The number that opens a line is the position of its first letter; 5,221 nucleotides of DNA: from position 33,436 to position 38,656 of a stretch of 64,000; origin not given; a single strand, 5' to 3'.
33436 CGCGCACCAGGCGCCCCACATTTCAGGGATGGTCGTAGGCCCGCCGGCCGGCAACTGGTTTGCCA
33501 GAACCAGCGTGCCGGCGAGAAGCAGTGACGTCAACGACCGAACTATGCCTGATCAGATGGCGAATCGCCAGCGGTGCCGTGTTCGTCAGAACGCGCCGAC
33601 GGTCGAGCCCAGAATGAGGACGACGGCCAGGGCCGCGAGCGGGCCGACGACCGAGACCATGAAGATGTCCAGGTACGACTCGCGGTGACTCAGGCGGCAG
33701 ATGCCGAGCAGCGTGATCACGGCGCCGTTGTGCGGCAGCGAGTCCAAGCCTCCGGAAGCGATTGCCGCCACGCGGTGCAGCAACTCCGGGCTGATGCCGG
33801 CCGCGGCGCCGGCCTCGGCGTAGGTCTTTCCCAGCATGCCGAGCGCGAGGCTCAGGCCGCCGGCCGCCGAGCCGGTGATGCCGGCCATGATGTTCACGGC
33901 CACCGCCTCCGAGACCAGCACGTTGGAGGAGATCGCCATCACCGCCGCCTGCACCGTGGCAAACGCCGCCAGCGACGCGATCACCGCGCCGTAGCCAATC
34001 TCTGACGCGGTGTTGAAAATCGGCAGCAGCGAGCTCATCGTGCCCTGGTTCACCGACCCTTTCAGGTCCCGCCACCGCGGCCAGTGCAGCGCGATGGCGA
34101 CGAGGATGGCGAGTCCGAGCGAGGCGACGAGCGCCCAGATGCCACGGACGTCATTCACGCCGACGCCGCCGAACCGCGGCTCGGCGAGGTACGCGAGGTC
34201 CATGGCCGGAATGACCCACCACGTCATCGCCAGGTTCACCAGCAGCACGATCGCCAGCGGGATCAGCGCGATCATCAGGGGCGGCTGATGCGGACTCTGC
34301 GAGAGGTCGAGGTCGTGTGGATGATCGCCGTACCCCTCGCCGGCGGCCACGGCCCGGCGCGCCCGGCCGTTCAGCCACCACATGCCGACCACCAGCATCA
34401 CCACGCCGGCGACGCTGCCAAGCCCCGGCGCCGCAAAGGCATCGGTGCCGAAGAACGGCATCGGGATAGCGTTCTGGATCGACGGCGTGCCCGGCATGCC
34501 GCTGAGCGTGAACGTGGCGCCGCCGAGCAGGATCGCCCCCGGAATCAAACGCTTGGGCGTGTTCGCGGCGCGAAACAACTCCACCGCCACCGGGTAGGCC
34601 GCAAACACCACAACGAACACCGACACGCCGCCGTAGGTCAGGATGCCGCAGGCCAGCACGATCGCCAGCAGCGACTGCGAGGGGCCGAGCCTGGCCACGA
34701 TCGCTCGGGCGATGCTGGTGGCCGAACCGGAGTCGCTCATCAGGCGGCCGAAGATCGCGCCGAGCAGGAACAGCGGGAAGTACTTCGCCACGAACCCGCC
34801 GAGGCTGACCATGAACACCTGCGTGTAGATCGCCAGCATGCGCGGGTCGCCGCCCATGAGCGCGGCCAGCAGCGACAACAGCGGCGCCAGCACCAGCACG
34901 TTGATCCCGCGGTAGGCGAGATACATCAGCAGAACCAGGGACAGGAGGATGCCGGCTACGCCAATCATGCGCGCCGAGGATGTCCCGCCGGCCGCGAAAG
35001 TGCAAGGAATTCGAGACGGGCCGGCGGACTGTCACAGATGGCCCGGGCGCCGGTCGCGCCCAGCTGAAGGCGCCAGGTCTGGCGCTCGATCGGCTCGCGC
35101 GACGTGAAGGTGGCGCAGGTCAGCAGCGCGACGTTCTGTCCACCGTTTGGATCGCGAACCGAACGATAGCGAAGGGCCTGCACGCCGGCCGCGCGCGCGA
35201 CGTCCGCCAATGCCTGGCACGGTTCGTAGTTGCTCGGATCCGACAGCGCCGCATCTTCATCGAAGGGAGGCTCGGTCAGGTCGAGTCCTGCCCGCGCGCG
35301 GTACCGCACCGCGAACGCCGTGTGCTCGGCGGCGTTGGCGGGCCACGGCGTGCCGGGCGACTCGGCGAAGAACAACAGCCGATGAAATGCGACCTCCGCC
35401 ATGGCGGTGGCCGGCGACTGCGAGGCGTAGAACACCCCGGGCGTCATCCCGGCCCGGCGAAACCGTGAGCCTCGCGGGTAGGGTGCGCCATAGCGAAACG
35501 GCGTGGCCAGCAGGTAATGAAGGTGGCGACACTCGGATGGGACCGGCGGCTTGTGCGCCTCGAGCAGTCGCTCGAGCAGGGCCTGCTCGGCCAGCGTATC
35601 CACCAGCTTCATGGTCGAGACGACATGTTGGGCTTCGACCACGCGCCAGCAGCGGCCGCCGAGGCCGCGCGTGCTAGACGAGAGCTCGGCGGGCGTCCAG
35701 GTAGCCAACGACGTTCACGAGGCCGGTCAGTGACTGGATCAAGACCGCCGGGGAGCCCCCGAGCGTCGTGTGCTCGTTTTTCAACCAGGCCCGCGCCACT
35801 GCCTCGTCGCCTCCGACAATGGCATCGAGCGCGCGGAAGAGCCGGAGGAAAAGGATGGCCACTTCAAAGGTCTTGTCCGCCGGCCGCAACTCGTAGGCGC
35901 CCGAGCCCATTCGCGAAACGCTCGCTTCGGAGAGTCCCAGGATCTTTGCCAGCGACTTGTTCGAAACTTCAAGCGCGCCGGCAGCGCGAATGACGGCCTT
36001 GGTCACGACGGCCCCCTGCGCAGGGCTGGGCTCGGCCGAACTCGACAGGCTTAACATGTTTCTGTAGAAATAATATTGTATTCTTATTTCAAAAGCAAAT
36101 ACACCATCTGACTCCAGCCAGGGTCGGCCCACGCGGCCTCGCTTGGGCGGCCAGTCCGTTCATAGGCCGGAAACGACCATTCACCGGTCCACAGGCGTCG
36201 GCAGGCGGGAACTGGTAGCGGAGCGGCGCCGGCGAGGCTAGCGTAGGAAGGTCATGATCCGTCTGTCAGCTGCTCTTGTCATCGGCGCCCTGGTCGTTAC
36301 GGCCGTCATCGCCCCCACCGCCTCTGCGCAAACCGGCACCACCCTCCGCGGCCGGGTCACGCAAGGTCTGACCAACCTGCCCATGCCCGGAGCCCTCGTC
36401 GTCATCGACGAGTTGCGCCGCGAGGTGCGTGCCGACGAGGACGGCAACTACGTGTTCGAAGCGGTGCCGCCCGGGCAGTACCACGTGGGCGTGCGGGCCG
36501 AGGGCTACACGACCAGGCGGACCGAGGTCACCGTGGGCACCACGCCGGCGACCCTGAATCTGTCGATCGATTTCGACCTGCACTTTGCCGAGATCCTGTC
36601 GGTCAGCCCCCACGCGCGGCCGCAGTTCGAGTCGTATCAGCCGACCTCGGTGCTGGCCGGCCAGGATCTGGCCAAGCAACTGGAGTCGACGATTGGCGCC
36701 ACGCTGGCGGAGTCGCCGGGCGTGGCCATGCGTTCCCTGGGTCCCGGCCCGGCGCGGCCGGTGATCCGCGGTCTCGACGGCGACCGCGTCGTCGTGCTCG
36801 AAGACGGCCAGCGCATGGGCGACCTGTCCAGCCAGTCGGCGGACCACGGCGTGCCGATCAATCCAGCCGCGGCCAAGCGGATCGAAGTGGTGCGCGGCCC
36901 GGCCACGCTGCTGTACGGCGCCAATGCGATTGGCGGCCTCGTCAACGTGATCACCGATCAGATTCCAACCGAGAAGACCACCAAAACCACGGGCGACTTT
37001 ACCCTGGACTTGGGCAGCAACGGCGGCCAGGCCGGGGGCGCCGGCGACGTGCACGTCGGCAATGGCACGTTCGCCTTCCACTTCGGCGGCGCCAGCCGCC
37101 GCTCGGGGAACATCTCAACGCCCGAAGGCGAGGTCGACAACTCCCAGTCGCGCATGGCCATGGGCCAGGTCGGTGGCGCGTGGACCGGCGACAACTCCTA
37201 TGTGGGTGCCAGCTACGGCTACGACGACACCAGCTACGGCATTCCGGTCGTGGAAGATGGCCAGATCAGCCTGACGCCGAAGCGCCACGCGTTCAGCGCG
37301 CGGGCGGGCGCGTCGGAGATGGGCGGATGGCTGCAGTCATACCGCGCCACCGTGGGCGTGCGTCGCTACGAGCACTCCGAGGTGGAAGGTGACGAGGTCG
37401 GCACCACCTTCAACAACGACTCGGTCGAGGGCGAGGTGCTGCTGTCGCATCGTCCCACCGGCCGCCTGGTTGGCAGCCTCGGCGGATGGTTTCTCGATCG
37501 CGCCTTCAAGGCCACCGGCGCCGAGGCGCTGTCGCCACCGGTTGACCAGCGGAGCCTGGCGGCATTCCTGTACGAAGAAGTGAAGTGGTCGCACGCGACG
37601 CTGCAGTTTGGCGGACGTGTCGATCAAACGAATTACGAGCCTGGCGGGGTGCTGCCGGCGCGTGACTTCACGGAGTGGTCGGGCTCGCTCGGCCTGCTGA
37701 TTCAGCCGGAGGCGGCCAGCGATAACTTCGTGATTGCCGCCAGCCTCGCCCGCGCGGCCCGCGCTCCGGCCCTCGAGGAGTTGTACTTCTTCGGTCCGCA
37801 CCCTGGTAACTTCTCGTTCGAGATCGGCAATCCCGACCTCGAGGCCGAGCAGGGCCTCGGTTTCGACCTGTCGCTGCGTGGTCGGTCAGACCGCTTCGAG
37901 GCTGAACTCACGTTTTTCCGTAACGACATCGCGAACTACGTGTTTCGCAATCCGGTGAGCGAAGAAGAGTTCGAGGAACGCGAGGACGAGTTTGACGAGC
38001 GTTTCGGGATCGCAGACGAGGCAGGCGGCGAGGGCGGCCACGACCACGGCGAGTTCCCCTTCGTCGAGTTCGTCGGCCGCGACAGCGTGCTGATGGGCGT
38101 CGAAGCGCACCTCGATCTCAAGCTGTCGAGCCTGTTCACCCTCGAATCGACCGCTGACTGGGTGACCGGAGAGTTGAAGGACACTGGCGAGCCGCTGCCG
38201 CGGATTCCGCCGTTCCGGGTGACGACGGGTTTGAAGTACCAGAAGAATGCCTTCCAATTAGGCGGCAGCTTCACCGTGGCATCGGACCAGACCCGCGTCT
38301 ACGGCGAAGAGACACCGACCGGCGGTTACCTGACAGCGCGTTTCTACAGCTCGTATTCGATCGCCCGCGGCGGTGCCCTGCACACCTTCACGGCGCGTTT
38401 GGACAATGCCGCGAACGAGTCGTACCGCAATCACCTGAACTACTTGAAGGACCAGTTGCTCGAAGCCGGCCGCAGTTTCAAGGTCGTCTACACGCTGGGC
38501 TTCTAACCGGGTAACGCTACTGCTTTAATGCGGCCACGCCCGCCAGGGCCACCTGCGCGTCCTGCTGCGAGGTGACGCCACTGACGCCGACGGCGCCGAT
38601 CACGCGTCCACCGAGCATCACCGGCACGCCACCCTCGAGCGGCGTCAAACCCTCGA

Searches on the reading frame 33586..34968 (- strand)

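Call 67: search_protein_families(library=pfam, proteins=[window:33586-34968:-], max_evalue=0.00001)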
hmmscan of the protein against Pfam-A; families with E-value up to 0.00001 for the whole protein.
window:33586-34968:- (460 aa): 1 family
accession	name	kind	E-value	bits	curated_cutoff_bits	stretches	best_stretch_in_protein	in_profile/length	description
PF03553.21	Na_H_antiporter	-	5.9e-07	29.5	23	1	236-407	84-251/303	Na+/H+ antiporter family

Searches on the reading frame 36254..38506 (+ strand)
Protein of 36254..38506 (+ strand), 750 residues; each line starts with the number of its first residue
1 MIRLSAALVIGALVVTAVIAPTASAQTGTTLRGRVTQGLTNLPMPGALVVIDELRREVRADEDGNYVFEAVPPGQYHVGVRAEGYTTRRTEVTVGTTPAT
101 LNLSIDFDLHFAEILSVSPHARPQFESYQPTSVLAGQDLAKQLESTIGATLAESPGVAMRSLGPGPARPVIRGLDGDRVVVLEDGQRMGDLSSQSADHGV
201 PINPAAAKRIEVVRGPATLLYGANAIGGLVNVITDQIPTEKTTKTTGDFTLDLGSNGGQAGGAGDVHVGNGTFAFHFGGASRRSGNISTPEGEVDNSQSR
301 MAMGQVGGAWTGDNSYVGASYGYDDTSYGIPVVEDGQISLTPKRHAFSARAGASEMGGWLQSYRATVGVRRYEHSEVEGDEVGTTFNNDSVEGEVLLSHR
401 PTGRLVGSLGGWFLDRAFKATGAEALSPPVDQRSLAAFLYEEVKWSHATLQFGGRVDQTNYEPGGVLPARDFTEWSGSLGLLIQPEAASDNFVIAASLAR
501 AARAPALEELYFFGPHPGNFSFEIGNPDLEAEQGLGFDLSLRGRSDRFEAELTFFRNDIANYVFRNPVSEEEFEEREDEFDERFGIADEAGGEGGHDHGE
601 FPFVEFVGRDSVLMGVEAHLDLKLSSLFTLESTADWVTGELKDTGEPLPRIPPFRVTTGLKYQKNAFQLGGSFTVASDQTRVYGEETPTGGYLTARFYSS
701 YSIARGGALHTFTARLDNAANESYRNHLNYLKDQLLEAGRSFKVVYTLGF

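Call 67: search_protein_families(library=pfam, proteins=[window:36254-38506:+], max_evalue=0.00001)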
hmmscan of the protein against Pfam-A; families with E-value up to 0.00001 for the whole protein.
window:36254-38506:+ (750 aa): 4 families
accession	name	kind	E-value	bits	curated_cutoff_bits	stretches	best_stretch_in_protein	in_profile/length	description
PF00593.30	TonB_dep_Rec_b-barrel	-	1.6e-35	124.3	27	1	272-718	27-435/436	TonB dependent receptor-like, beta-barrel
PF07715.20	Plug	-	1.9e-20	73.8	23.9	1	125-228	3-106/107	TonB-dependent Receptor Plug Domain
PF13620.12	CarboxypepD_reg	-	4.9e-15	56.1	32.3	1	30-102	1-78/82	Carboxypeptidase regulatory-like domain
PF13715.12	CarbopepD_reg_2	-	1.9e-12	47.5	32.2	1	32-97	2-67/88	CarboxypepD_reg-like domain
